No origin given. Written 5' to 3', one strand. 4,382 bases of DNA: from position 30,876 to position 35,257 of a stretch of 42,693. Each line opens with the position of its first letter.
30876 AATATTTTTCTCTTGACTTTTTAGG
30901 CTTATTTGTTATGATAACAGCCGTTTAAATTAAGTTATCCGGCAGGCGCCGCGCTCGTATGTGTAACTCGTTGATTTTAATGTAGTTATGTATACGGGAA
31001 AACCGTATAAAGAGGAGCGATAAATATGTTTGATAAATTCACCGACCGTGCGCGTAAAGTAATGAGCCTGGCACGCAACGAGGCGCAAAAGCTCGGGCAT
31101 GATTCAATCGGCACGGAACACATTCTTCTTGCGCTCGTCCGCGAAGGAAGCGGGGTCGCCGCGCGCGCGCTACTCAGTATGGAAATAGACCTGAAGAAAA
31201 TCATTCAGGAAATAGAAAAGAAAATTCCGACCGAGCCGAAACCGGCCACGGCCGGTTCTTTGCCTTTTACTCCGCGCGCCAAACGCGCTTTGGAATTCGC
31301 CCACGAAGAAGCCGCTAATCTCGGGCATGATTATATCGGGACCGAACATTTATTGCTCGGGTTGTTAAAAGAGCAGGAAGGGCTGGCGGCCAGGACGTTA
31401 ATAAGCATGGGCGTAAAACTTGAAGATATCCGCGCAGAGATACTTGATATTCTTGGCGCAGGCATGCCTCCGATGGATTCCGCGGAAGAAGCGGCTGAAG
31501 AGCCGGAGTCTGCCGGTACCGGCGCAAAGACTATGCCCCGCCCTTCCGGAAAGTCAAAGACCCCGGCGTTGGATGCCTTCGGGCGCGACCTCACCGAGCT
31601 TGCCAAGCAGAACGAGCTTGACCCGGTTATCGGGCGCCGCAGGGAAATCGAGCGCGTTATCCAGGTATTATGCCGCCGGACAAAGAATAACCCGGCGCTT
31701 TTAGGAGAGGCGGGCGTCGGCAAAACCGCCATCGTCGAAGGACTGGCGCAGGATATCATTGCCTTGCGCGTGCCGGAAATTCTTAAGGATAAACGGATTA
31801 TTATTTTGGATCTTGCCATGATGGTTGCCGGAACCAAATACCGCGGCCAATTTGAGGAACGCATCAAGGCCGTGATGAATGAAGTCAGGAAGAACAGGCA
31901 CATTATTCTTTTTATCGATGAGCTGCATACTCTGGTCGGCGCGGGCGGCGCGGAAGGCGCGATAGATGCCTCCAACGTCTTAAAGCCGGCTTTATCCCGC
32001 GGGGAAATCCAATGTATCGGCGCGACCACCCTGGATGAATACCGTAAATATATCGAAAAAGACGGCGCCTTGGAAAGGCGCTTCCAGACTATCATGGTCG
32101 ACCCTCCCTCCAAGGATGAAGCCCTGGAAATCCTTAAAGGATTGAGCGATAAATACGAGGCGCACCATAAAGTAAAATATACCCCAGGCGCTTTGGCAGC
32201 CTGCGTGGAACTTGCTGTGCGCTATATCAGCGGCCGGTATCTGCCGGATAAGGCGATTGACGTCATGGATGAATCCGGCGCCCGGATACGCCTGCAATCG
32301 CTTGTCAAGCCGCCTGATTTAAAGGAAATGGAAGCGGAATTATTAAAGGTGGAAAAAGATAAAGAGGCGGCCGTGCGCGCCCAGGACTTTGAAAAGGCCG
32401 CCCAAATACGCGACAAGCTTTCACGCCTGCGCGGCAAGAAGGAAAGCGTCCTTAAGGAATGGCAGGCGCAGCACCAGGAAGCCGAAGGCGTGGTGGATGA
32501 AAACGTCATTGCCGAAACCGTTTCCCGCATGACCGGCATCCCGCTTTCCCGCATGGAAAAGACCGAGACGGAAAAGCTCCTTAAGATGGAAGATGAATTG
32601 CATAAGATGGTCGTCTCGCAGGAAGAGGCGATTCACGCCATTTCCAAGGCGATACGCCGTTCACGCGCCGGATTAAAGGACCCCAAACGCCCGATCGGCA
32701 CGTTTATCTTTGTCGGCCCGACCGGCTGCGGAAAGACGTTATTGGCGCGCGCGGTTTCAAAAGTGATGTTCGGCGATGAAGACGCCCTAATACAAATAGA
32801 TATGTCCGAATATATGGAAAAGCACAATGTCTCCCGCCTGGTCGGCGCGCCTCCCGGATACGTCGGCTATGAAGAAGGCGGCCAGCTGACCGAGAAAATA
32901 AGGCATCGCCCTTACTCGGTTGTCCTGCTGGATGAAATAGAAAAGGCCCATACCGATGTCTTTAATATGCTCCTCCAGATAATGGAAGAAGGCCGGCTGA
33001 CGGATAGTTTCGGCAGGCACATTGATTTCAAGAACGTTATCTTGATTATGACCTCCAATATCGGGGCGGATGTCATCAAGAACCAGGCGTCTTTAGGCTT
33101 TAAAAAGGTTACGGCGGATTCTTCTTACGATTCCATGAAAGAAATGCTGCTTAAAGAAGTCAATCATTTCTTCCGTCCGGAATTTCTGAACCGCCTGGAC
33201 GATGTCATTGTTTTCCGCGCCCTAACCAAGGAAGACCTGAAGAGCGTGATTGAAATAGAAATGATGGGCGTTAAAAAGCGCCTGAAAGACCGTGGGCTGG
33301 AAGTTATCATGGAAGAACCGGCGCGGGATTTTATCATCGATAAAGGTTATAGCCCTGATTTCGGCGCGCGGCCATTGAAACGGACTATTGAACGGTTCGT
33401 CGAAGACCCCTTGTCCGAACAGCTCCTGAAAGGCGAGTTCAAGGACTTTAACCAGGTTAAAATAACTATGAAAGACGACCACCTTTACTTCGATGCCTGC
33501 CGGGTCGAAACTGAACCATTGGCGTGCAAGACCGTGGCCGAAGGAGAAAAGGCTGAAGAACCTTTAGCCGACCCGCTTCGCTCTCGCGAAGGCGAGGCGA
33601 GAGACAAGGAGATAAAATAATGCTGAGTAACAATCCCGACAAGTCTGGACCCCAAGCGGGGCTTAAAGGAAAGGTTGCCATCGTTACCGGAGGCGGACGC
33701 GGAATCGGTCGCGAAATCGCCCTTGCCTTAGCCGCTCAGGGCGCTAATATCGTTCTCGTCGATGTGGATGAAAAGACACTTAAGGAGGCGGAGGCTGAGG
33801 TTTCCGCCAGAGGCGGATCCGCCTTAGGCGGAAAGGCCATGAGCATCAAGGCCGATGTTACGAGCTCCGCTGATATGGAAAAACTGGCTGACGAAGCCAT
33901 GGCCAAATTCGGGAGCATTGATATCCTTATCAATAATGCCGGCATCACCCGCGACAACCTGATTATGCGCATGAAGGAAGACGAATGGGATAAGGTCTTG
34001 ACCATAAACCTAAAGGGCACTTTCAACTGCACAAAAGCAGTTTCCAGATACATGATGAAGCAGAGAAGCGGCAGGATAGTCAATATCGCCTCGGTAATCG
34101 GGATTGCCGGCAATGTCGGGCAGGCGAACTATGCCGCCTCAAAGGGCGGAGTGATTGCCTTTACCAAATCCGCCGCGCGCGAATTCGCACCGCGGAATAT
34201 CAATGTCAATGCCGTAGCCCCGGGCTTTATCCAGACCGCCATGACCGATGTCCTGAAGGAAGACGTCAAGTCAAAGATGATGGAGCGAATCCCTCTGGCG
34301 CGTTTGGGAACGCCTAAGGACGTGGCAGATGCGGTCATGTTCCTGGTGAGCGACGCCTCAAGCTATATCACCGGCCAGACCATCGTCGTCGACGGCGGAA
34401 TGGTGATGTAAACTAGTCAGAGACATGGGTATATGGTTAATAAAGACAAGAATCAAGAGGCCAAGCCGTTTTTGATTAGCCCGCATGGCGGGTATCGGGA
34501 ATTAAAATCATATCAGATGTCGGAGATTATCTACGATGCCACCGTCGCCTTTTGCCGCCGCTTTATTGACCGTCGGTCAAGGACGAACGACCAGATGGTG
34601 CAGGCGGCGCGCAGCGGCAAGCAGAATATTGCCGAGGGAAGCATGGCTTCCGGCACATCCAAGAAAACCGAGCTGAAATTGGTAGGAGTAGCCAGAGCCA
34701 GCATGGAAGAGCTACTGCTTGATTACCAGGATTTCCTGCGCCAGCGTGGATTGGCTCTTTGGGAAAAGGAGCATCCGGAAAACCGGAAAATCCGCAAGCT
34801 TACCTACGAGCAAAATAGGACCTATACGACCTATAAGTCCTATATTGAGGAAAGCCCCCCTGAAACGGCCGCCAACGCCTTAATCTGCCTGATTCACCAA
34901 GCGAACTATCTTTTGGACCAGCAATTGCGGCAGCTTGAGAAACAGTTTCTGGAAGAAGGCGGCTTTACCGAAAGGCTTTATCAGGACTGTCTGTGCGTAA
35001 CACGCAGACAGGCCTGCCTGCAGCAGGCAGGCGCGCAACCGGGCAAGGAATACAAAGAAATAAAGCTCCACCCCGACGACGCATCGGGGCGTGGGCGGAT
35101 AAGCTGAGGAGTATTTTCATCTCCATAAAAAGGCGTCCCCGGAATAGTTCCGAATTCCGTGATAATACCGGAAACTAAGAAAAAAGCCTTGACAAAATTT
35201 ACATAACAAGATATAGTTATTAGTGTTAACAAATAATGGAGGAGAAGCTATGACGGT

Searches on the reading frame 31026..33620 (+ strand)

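Call 31: search_protein_families(library=pfam, proteins=[window:31026-33620:+], max_evalue=0.001)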
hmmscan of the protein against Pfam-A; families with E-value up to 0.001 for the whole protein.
window:31026-33620:+ (864 aa): 21 families
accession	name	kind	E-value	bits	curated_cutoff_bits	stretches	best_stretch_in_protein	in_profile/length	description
PF07724.20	AAA_2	-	1.2e-68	230.7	27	1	555-726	1-165/166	AAA domain (Cdc48 subfamily)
PF17871.7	AAA_lid_9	-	2.5e-32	111.3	22.8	1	362-463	1-102/104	AAA lid domain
PF02861.25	Clp_N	-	6.4e-32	109.9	20.7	2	92-144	1-53/53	Clp amino terminal domain, pathogenicity island component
PF00004.35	AAA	-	2.3e-25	90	21.2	2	225-336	3-110/131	ATPase family associated with various cellular activities (AAA)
PF10431.15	ClpB_D2-small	-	1.6e-24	86.1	21.9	1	733-813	1-81/81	C-terminal, D2-small domain, of ClpB protein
PF07728.20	AAA_5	-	8.5e-16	58.7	22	1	560-681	2-125/139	AAA domain (dynein-related subfamily)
PF00158.32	Sigma54_activat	-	6.9e-09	36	20.2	1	559-661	24-125/168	Sigma-54 interaction domain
PF01637.24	ATPase_2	-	2.5e-08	34.4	33.2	0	274-377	92-198/225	ATPase domain predominantly from Archaea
PF13191.12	AAA_16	-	3.1e-08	34.7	32.6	1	201-243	2-47/167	AAA ATPase domain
PF02151.25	UVR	-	4e-08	33.2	21.5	1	438-469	3-34/36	UvrB/uvrC motif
PF13401.12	AAA_22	-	4.7e-08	33.9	27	0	561-654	9-109/130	AAA domain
PF05621.17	TniB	-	7.8e-06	25.9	22.4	1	242-358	70-184/189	Bacterial TniB protein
PF13173.12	AAA_14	-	1e-05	26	27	0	225-303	7-74/129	AAA domain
PF12775.13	AAA_7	-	3.3e-05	24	25.8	0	560-605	36-81/181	P-loop containing dynein motor region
PF20720.3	nSTAND3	-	7.1e-05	23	27.2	0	560-599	20-59/155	Novel STAND NTPase 3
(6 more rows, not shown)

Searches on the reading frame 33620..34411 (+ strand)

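Call 31: search_protein_families(library=pfam, proteins=[window:33620-34411:+], max_evalue=0.001)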
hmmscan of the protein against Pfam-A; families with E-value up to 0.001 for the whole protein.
window:33620-34411:+ (263 aa): 4 families
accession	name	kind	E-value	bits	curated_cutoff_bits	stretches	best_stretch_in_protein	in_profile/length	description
PF13561.12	adh_short_C2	-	6.6e-72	242.3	27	1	27-261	6-235/236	Enoyl-(Acyl carrier protein) reductase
PF00106.31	adh_short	-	7.4e-65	218.5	26.6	1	18-215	1-193/195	short chain dehydrogenase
PF08659.16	KR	-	2.3e-21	77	22.6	1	20-182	3-160/180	KR domain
PF02737.24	3HCDH_N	-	0.00043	20.7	22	1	19-90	2-77/180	3-hydroxyacyl-CoA dehydrogenase, NAD binding domain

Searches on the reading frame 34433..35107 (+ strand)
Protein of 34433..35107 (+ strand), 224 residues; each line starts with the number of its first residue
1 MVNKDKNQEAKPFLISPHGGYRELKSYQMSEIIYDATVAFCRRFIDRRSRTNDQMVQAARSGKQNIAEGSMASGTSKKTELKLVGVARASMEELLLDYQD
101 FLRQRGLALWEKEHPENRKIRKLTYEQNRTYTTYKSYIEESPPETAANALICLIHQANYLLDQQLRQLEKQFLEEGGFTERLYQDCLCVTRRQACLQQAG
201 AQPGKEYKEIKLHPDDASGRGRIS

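Call 31: search_protein_families(library=pfam, proteins=[window:34433-35107:+], max_evalue=0.001)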
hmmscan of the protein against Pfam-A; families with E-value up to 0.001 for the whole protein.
window:34433-35107:+ (224 aa): 1 family
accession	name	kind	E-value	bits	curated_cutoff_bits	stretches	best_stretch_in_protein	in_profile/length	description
PF05635.17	23S_rRNA_IVP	-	6.6e-06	26.7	33.8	1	25-94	4-72/106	23S rRNA-intervening sequence protein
